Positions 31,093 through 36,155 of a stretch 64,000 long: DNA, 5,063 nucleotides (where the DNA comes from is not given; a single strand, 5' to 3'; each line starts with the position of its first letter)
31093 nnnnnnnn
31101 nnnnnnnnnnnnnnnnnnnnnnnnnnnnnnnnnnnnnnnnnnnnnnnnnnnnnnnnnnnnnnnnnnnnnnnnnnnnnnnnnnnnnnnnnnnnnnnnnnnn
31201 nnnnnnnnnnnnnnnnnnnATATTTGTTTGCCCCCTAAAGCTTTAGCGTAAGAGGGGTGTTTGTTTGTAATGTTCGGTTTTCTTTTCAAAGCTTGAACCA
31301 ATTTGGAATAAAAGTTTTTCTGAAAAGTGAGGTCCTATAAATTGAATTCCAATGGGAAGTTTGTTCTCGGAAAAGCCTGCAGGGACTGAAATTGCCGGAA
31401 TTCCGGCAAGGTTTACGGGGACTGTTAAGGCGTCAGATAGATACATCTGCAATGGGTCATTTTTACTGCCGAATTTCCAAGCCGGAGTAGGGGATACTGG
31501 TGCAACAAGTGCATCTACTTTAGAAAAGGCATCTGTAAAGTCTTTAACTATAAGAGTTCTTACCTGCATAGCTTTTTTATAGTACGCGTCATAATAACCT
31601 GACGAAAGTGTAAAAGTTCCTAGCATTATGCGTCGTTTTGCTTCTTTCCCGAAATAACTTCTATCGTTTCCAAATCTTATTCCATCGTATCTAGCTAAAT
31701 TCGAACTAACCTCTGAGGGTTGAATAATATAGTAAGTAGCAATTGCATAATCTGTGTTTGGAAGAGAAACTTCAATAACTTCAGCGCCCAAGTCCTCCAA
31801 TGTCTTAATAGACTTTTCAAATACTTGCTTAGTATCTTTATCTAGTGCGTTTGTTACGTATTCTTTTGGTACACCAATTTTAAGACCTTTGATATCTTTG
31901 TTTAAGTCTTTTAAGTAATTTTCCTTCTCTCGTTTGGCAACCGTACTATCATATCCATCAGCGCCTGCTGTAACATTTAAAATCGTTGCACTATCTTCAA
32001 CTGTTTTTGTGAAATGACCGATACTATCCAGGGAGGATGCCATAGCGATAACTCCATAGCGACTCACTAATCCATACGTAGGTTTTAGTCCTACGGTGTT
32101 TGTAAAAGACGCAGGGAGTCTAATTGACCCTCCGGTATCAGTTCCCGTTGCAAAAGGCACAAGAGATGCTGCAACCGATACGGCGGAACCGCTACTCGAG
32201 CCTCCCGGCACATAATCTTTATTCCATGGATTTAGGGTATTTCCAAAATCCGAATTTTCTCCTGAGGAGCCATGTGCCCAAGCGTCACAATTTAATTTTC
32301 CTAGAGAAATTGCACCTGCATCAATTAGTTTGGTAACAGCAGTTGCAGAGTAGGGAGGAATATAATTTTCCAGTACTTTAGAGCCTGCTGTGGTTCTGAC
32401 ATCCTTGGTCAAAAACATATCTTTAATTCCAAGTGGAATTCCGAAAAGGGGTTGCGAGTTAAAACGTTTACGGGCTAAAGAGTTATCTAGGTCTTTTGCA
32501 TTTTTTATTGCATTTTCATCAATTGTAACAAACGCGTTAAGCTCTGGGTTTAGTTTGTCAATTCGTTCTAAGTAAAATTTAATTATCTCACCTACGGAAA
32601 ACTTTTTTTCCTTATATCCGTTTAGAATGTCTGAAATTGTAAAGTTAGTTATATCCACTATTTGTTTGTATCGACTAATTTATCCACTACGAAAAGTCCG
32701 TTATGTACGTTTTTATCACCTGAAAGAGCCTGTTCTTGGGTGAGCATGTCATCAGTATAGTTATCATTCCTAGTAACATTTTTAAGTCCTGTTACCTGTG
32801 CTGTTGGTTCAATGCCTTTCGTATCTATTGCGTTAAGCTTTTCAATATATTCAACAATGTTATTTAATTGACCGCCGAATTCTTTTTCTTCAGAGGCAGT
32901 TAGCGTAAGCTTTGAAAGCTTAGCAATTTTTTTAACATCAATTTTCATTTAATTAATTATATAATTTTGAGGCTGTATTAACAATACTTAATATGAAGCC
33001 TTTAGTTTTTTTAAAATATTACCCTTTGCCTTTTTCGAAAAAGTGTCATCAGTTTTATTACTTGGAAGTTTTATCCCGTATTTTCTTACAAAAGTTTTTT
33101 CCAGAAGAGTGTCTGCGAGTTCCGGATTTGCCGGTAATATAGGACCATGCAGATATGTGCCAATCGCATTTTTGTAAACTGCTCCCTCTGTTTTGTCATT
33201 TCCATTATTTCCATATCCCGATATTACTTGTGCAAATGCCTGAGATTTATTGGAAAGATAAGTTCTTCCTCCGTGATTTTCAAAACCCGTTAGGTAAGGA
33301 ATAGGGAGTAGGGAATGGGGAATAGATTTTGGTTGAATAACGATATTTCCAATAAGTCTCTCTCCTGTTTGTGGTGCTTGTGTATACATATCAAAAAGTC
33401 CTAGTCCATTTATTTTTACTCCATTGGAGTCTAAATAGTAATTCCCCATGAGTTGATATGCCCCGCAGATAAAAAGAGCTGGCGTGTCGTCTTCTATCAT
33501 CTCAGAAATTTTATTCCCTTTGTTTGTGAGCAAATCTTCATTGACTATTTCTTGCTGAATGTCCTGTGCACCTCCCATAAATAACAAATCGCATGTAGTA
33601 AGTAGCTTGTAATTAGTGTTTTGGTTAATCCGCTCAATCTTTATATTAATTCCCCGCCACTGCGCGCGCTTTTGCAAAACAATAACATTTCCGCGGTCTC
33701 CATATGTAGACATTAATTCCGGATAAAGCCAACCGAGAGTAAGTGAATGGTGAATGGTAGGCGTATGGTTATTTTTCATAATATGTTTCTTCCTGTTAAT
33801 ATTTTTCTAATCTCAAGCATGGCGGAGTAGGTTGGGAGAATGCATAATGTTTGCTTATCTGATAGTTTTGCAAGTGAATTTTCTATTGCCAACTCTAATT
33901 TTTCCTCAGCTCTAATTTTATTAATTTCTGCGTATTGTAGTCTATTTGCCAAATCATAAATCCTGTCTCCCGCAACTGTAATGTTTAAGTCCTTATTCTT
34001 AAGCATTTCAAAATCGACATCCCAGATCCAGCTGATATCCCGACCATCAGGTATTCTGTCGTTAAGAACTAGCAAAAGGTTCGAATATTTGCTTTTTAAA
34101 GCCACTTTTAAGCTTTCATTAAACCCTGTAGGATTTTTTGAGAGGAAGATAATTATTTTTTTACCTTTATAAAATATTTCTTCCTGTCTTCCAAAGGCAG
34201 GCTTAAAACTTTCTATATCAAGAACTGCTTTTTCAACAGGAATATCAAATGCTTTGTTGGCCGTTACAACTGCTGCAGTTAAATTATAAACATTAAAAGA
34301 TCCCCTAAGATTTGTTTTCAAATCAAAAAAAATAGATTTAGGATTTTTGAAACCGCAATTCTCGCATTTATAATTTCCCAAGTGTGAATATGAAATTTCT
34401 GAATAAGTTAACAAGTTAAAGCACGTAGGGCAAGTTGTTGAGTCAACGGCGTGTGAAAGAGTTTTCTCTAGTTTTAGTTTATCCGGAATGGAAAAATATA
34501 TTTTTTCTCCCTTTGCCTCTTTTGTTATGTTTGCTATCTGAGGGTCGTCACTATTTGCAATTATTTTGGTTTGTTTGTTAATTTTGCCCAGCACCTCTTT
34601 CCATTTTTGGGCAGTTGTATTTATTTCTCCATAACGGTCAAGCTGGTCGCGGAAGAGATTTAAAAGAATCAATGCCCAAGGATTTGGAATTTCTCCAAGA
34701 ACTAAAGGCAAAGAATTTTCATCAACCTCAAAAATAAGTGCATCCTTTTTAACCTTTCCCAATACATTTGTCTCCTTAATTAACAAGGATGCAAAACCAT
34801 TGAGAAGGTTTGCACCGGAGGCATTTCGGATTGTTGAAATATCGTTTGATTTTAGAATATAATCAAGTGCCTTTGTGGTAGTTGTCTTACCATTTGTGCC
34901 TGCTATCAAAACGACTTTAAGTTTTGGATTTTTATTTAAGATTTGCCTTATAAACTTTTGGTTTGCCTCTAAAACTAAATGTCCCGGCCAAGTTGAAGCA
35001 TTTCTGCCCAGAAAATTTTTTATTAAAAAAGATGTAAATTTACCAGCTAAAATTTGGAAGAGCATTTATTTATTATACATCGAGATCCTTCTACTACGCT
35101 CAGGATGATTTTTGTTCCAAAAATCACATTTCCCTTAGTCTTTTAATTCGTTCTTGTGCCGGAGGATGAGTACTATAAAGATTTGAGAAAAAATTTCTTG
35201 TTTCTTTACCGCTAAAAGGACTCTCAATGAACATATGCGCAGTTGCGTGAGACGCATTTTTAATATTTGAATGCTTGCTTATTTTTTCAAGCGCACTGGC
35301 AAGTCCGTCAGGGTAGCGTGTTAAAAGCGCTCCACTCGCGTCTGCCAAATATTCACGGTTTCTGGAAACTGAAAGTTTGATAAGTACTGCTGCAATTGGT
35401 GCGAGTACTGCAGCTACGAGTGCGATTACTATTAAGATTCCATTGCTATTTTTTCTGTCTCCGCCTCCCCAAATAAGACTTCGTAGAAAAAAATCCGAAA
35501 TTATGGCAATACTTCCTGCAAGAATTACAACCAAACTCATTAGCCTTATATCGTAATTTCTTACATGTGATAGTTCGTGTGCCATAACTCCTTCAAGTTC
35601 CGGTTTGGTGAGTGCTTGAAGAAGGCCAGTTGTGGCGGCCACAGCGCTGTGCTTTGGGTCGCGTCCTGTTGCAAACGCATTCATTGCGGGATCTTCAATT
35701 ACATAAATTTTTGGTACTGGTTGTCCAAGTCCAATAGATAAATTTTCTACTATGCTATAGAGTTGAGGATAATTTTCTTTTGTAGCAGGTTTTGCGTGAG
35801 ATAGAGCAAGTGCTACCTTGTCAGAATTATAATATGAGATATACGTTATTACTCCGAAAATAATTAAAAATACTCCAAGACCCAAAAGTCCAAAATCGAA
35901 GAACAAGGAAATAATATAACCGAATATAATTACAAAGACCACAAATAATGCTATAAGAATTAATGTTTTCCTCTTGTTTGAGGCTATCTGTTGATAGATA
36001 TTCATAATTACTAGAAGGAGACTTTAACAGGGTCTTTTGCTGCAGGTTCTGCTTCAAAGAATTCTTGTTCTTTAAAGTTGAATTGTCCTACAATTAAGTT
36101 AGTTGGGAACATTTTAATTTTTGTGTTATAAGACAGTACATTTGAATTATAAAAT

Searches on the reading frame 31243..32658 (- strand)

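Call 54: search_protein_families(library=pfam, proteins=[window:31243-32658:-], max_evalue=1e-8)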
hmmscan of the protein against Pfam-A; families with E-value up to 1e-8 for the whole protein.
window:31243-32658:- (471 aa): 1 family
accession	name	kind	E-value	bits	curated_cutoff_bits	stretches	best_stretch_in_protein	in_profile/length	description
PF01425.27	Amidase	-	9.3e-142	473.6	27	1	24-450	1-444/445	Amidase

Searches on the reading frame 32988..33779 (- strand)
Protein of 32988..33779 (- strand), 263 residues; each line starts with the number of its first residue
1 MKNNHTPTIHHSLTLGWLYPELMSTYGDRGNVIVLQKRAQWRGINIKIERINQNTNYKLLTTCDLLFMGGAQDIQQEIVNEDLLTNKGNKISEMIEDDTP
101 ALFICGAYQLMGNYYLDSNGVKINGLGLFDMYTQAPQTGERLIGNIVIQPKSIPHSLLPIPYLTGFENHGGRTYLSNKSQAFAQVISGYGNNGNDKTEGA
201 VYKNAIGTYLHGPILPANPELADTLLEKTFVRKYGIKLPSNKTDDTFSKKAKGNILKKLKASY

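Call 54: search_protein_families(library=pfam, proteins=[window:32988-33779:-], max_evalue=1e-8)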
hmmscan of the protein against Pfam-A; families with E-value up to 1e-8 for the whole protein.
window:32988-33779:- (263 aa): 1 family
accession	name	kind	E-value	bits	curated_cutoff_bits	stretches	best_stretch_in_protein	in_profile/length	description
PF07685.20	GATase_3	-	3.3e-35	121.9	27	1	16-218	3-195/196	CobB/CobQ-like glutamine amidotransferase domain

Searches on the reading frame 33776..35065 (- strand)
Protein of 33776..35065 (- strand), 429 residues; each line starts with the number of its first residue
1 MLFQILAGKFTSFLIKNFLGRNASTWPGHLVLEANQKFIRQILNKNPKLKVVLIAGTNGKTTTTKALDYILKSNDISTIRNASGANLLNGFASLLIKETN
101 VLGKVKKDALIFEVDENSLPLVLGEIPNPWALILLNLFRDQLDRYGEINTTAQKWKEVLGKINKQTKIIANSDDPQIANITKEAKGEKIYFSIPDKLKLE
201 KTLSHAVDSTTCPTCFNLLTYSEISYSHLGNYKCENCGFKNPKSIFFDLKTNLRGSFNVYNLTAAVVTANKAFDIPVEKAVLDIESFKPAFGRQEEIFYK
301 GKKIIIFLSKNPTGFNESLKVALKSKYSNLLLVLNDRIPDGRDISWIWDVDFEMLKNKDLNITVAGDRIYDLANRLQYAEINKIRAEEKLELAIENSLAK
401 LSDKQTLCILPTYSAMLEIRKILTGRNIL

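Call 54: search_protein_families(library=pfam, proteins=[window:33776-35065:-], max_evalue=1e-8)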
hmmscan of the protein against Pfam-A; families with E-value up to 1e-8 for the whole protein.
window:33776-35065:- (429 aa): 2 families
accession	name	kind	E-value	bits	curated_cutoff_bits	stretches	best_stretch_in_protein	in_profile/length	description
PF08353.15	MurT_C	-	1.7e-30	105.7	25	1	308-416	1-110/110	MurT ligase C-terminal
PF08245.18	Mur_ligase_M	-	2.9e-17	63.7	24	1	54-268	1-199/200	Mur ligase middle domain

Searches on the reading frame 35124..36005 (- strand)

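Call 54: search_protein_families(library=pfam, proteins=[window:35124-36005:-], max_evalue=1e-8)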
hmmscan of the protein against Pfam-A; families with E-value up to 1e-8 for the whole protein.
window:35124-36005:- (293 aa): 1 family
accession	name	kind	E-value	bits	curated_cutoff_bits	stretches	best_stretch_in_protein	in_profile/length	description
PF01435.24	Peptidase_M48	-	2e-32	113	20.3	1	80-292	5-184/186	Peptidase family M48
